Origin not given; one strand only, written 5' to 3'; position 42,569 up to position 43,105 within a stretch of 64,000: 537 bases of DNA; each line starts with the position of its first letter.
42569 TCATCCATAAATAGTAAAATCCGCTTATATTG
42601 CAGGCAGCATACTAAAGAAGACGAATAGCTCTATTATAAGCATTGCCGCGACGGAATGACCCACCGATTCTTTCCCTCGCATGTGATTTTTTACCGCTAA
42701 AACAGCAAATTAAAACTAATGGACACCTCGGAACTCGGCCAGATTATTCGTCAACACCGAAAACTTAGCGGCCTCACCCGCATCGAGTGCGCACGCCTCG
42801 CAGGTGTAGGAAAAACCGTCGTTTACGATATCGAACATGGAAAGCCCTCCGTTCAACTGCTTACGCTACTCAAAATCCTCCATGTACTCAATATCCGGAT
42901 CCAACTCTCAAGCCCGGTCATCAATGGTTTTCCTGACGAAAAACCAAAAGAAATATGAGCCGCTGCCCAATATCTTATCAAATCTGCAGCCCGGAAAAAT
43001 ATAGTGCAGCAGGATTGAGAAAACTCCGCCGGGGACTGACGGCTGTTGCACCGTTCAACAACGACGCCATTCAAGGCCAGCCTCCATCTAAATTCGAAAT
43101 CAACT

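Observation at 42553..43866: HipB-like HTH coupled to a short HipA homologue with degenerate catalytic motifs (pseudokinase?)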

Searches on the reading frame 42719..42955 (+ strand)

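Call 3: search_protein_families(library=pfam, proteins=[window:42719-42955:+], max_evalue=10)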
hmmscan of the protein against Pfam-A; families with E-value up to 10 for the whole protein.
window:42719-42955:+ (79 aa): 5 families
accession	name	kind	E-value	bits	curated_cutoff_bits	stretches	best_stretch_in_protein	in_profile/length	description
PF01381.28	HTH_3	-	3.6e-09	36.9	23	1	10-62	1-53/55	Helix-turn-helix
PF13560.12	HTH_31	-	4.4e-06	27.3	27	1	5-57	1-54/64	Helix-turn-helix domain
PF13443.12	HTH_26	-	0.0015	19.1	22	1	18-61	10-54/63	Cro/C1-type HTH DNA-binding domain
PF15731.11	MqsA_antitoxin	-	0.024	15.2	30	1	7-55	71-121/131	Antitoxin component of bacterial toxin-antitoxin system, MqsA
PF21716.3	dnstrm_HI1420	-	0.039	14.3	27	1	2-63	29-88/90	Probable addiction module antidote protein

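Call 4: search_protein_families(library=ncbifam, proteins=[window:42719-42955:+], max_evalue=10)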
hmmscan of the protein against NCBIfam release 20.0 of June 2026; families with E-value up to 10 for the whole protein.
window:42719-42955:+ (79 aa): 16 families
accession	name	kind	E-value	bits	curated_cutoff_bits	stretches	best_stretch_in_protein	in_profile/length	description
TIGR03070.1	couple_hipB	subfamily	3.5e-18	65.3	71.65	1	5-60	2-57/58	type II toxin-antitoxin system Y4mF family antitoxin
NF006015.0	PRK08154.1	subfamily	4e-06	26.2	204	1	4-62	29-87/314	anaerobic benzoate catabolism transcriptional regulator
NF007271.0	PRK09726.1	equivalog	0.0001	22.3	79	1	9-64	16-71/88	type II toxin-antitoxin system antitoxin HipB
NF007408.0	PRK09943.1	equivalog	0.00011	21.8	211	1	6-60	8-62/185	HTH-type transcriptional regulator PuuR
NF046032.1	TransRegSlrRBacil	equivalog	0.0018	18.3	250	1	6-60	2-57/149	HTH-type transcriptional regulator SlrR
NF047948.1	male_kill_WMK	equivalog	0.0051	16.3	300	1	4-62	161-219/300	WO male-killing family protein Wmk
NF048000.1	ECH1013_TF_S24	equivalog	0.0059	16.5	300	1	13-60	10-58/204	ECH_1013 family putative transcriptional regulator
TIGR00270.2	TIGR00270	equivalog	0.011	15.6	110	1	6-61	76-131/159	multiprotein bridging factor aMBF1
NF007257.0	PRK09706.1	subfamily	0.017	15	101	1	1-55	1-55/135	transcriptional repressor DicA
TIGR03830.1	CxxCG_CxxCG_HTH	subfamily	0.018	14.8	61.8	1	6-54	66-116/127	type II TA system antitoxin MqsA family protein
TIGR02684.1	dnstrm_HI1420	hypoth_equivalog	0.04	14.1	53.7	1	17-63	44-88/89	addiction module antidote protein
NF041951.1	phage_RstR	subfamily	0.049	13.9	80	1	6-60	3-57/108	RstR family transcriptional repressor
NF007481.0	PRK10072.1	equivalog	0.063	13.8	110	1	10-55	38-85/96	HTH-type transcriptional regulator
NF038310.1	lysogeny_AimR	equivalog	0.078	12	70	1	12-59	3-50/365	AimR family lysis-lysogeny pheromone receptor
NF011462.0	PRK14879.1-3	equivalog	0.11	12.2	174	1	4-55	30-81/192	Kae1-associated kinase Bud32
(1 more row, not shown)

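Call 82: search_protein_families(library=padloc, proteins=[window:42719-42955:+], max_evalue=0.01)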
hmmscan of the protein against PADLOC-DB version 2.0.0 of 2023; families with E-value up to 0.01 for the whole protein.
window:42719-42955:+ (79 aa): 6 families
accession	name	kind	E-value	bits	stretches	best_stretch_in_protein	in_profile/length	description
PDLC02926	HTH_VI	-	4.5e-08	31.2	1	6-62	2-58/92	-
PDLC03664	Control_protein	-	2.9e-05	22.5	1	3-59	11-67/74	control protein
PDLC03953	RmrA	-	0.0015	15.8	1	5-50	5-50/373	-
PDLC03665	Control_protein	-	0.0041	15.4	1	7-60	10-64/77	control protein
PDLC03947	RmrA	-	0.0077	13.1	1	6-61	12-67/383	-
PDLC04775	PDC-M69A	-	0.008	14.7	1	5-61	7-63/113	-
